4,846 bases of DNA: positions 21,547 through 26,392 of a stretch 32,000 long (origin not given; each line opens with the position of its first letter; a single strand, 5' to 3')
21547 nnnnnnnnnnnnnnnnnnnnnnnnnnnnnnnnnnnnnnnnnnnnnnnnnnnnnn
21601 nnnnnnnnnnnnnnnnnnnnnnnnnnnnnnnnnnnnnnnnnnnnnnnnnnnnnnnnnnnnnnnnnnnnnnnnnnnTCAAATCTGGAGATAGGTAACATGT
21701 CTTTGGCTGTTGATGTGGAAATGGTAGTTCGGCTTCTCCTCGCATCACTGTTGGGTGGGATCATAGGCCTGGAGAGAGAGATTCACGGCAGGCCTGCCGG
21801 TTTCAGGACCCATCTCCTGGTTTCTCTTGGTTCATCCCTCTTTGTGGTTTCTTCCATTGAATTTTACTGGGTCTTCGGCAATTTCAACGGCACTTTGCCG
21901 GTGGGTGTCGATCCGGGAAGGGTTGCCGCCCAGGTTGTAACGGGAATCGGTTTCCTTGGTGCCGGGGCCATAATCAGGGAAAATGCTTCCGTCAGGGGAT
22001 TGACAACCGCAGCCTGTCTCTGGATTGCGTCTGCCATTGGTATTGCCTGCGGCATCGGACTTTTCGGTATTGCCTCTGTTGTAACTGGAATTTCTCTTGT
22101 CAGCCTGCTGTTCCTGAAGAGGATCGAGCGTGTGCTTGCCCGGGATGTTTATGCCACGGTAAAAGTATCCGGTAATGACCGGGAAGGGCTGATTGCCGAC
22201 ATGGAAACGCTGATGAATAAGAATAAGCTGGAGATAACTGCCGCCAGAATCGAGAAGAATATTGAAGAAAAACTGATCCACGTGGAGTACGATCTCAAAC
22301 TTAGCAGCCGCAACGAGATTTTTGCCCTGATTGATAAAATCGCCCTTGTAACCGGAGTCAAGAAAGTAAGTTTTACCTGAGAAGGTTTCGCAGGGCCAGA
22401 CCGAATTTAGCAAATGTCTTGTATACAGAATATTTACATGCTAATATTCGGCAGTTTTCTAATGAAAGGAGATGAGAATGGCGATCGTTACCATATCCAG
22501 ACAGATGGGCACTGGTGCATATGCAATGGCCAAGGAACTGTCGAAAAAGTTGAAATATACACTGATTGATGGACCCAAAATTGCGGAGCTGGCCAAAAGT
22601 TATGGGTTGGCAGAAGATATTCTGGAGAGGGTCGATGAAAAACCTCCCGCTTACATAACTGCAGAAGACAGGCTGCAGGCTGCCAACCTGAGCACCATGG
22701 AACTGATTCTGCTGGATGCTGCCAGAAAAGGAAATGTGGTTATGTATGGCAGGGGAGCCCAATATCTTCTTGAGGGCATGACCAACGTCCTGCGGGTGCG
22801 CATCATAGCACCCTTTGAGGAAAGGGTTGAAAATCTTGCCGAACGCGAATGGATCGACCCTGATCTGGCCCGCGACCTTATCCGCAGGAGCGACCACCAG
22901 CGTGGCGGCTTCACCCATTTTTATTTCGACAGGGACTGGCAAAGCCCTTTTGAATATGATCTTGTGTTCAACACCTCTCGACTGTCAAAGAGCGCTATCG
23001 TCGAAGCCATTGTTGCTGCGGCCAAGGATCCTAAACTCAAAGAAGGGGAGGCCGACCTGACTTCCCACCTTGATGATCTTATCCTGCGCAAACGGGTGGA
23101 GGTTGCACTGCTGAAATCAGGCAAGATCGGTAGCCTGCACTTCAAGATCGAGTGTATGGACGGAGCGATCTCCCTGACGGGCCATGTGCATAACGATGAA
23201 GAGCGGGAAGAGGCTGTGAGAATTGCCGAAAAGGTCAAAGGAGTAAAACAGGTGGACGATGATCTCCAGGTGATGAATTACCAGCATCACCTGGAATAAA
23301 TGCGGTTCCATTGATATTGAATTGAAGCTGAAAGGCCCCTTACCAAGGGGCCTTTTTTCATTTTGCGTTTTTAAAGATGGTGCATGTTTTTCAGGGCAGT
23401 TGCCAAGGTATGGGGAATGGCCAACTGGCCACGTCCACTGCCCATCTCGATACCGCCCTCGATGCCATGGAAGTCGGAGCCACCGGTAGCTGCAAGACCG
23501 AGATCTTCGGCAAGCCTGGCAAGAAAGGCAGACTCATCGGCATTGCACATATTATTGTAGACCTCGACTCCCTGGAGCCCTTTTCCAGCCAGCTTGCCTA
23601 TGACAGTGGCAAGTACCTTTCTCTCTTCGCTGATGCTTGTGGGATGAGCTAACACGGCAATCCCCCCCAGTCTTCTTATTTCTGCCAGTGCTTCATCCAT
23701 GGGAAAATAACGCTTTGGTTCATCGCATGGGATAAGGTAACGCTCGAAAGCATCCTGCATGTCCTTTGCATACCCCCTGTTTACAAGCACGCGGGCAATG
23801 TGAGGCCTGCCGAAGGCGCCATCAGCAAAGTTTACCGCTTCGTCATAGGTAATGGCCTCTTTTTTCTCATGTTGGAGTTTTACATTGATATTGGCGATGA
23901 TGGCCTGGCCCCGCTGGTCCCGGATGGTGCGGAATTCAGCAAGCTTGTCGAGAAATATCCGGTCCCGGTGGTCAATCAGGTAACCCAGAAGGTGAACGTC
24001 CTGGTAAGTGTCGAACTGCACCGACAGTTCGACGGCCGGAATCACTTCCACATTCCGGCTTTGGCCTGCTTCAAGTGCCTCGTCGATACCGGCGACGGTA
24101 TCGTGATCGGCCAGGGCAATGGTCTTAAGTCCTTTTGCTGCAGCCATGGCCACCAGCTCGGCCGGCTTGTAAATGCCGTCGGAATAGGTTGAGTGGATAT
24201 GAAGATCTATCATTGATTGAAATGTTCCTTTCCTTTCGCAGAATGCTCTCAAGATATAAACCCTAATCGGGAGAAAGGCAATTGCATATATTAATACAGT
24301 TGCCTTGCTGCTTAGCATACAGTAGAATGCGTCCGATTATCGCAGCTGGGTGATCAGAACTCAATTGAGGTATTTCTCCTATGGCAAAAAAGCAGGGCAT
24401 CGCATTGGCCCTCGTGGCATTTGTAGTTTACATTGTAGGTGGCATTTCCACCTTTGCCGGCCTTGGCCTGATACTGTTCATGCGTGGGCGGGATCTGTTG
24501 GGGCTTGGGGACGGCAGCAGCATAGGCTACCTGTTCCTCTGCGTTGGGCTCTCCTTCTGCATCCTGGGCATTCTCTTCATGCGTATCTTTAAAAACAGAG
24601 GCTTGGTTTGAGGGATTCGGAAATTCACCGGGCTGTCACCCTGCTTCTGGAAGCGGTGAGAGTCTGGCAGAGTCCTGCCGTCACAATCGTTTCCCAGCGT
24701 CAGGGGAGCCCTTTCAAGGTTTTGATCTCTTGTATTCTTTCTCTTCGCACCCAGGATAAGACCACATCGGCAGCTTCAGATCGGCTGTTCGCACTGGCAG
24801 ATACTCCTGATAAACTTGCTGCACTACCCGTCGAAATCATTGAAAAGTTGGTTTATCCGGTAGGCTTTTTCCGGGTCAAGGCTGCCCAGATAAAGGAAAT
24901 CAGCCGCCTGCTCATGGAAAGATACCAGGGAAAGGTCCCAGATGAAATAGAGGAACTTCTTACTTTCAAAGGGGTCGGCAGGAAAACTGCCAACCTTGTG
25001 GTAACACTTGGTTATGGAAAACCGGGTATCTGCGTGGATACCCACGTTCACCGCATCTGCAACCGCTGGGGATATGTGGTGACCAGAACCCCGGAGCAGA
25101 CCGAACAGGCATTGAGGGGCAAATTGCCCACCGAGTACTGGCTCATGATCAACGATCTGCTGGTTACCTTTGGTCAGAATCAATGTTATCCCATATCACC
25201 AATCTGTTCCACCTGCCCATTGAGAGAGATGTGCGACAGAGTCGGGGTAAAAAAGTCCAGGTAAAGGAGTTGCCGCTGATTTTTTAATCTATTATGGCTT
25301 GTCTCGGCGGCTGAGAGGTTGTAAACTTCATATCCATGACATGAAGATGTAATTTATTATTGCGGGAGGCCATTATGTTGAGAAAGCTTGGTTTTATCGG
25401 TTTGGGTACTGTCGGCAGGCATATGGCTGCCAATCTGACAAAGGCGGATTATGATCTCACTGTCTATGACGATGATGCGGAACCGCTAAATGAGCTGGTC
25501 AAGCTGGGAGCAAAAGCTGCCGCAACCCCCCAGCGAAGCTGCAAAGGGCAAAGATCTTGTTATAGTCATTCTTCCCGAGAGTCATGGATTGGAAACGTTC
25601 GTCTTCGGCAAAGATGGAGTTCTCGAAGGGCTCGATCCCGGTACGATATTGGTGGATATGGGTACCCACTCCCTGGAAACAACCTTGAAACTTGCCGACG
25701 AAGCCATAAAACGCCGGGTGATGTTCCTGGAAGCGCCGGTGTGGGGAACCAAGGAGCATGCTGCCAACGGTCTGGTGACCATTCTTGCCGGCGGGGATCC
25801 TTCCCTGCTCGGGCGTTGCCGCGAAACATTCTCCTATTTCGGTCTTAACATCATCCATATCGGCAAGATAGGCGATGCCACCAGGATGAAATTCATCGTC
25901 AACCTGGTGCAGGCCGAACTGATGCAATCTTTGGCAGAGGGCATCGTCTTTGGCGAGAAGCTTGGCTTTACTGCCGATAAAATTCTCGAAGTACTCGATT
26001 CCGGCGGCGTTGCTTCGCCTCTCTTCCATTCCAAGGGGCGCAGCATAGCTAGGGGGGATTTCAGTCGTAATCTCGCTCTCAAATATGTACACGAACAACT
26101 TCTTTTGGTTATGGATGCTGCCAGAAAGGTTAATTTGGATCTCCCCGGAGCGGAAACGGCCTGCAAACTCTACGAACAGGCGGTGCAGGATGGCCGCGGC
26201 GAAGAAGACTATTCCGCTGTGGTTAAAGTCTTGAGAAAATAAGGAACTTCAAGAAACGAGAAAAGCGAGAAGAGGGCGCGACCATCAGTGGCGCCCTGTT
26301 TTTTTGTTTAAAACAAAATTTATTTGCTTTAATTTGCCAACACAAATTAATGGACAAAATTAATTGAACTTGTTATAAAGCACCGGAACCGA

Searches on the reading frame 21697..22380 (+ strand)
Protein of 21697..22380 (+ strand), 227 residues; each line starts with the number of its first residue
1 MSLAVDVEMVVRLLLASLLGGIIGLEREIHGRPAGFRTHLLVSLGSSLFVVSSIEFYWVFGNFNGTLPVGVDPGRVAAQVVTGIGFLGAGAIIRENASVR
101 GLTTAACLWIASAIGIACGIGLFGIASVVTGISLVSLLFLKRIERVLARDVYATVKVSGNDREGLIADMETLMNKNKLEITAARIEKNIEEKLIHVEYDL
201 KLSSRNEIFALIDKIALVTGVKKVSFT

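Call 3: search_protein_families(library=pfam, proteins=[window:21697-22380:+], max_evalue=0.1)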
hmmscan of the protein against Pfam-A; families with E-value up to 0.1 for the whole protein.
window:21697-22380:+ (227 aa): 3 families
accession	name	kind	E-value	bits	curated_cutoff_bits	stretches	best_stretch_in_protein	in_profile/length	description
PF02308.21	MgtC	-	7.3e-40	136.5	31.4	1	13-145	1-120/121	MgtC family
PF13291.12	ACT_4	-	6.9e-08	33.5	27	1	153-224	7-78/80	ACT domain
PF16316.10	DUF4956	-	0.041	14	30.6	1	78-198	45-169/169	Domain of unknown function (DUF4956)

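Call 4: search_protein_families(library=ncbifam, proteins=[window:21697-22380:+], max_evalue=0.1)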
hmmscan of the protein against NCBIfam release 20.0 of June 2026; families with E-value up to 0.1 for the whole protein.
window:21697-22380:+ (227 aa): 6 families
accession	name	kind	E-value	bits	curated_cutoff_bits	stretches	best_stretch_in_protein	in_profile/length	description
NF007431.0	PRK09977.1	equivalog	1.4e-44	152.3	214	1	7-226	3-214/215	MgtC/SapB family protein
NF011912.0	PRK15385.1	equivalog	6.7e-28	97.6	255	1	9-142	10-131/231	MgtC family protein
NF003467.0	PRK05092.1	equivalog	0.0024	15.7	959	1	151-186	851-886/940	[protein-PII] uridylyltransferase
TIGR00691.1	spoT_relA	subfamily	0.0074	14.6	499.2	1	149-224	611-685/687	RelA/SpoT family protein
NF047333.1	Chlam_inc_CT214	subfamily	0.056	12.6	90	1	113-204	24-108/500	CT214 family putative inclusion membrane protein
NF008124.0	PRK10872.1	equivalog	0.065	11.7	728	1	154-218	668-732/744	GTP diphosphokinase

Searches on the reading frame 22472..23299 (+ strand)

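Call 3: search_protein_families(library=pfam, proteins=[window:22472-23299:+], max_evalue=0.1)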
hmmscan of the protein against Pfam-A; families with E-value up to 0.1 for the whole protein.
window:22472-23299:+ (275 aa): 3 families
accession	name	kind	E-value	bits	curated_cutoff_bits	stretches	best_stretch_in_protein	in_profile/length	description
PF13189.12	Cytidylate_kin2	-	1.5e-43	149.4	28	1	5-170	1-176/176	Cytidylate kinase-like family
PF04972.22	BON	-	4.2e-15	56.2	27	1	201-267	1-67/69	BON domain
PF13238.12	AAA_18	-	1.2e-06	29.4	29.4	1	12-133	7-119/128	AAA domain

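Call 4: search_protein_families(library=ncbifam, proteins=[window:22472-23299:+], max_evalue=0.1)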
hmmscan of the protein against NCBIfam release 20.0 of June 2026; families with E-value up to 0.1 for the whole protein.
window:22472-23299:+ (275 aa): 4 families
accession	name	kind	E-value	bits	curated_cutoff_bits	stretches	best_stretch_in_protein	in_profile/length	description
TIGR02173.1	cyt_kin_arch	equivalog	3e-14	53.4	102.1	1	5-182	2-166/169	(d)CMP kinase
NF007858.0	PRK10568.1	equivalog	3.1e-11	43.3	174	1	194-270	52-128/206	molecular chaperone OsmY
NF008247.1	PRK11023.1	equivalog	1.6e-05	24.8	184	1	188-267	34-114/192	division/outer membrane stress-associated lipid-binding lipoprotein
NF008399.0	PRK11198.1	equivalog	0.00083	19.8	134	1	215-269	36-90/149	peptidoglycan-binding protein LysM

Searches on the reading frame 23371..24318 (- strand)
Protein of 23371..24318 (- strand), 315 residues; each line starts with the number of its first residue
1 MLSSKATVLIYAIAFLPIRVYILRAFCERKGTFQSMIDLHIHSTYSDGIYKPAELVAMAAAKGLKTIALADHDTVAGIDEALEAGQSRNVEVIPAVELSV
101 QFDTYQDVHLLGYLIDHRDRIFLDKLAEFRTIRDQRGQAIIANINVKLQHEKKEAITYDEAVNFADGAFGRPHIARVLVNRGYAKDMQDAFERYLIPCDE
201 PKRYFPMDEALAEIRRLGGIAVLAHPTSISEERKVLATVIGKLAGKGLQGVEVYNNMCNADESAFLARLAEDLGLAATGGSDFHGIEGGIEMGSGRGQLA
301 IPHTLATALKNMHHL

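Call 52: search_protein_families(library=pfam, proteins=[window:23371-24318:-], max_evalue=0.001)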
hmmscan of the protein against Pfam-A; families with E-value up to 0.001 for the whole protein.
window:23371-24318:- (315 aa): 1 family
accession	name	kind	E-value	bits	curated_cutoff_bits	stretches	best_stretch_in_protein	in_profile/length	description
PF02811.25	PHP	-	7.9e-13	49.5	26.4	1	38-111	1-76/164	PHP domain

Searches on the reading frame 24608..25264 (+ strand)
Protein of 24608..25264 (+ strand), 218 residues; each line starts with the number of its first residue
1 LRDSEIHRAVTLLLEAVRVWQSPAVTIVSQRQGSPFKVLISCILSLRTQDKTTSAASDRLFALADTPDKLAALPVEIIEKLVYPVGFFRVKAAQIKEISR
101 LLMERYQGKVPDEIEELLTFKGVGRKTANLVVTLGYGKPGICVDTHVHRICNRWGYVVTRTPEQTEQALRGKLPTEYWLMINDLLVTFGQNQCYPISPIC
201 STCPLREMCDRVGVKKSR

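Call 52: search_protein_families(library=pfam, proteins=[window:24608-25264:+], max_evalue=0.001)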
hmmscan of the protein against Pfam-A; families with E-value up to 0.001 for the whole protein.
window:24608-25264:+ (218 aa): 2 families
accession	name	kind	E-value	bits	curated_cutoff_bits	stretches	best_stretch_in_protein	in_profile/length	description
PF00730.31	HhH-GPD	-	1.4e-23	83.7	26.2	1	40-173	1-106/108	HhH-GPD superfamily base excision DNA repair protein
PF00633.29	HHH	-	2.8e-05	24.2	24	1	105-131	1-27/30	Helix-hairpin-helix motif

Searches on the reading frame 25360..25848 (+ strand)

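Call 106: search_protein_families(library=pfam, proteins=[window:25360-25848:+], max_evalue=0.01)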
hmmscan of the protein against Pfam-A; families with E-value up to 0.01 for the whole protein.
window:25360-25848:+ (162 aa): 6 families
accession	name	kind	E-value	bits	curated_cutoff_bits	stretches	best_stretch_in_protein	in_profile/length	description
PF03446.21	NAD_binding_2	-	1.5e-10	41.7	21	1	9-64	1-56/161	NAD binding domain of 6-phosphogluconate dehydrogenase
PF02826.25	2-Hacid_dh_C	-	0.0029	17.4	25.1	1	7-52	36-81/178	D-isomer specific 2-hydroxyacid dehydrogenase, NAD binding domain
PF02254.24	TrkA_N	-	0.0035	18.1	23.8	1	13-53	4-44/116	TrkA-N domain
PF03807.23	F420_oxidored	-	0.0046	18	21.6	1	9-55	1-50/94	NADP oxidoreductase coenzyme F420-dependent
PF02737.24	3HCDH_N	-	0.0081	16.5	22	1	10-52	2-44/180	3-hydroxyacyl-CoA dehydrogenase, NAD binding domain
PF02558.23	ApbA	-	0.009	16.1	22.2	0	12-55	3-45/150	Ketopantoate reductase PanE/ApbA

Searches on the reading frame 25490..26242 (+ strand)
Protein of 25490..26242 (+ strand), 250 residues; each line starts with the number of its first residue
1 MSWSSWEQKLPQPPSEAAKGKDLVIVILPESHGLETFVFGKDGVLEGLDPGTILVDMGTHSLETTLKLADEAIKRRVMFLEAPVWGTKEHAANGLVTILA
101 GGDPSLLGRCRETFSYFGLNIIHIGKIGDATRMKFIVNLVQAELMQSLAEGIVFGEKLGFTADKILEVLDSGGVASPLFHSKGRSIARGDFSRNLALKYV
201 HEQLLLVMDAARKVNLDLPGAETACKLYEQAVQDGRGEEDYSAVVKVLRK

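Call 52: search_protein_families(library=pfam, proteins=[window:25490-26242:+], max_evalue=0.001)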
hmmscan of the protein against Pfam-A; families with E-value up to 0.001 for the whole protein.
window:25490-26242:+ (250 aa): 3 families
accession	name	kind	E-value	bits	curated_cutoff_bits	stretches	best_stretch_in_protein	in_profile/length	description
PF03446.21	NAD_binding_2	-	2.3e-22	80.2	21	1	13-125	48-161/161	NAD binding domain of 6-phosphogluconate dehydrogenase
PF14833.11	NAD_binding_11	-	3.6e-18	66.4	30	1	128-248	1-122/122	NAD-binding of NADP-dependent 3-hydroxyisobutyrate dehydrogenase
PF21761.2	RedAm-like_C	-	5.4e-05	23.9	27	1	145-250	20-127/127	NADPH-dependent reductive aminase-like, C-terminal domain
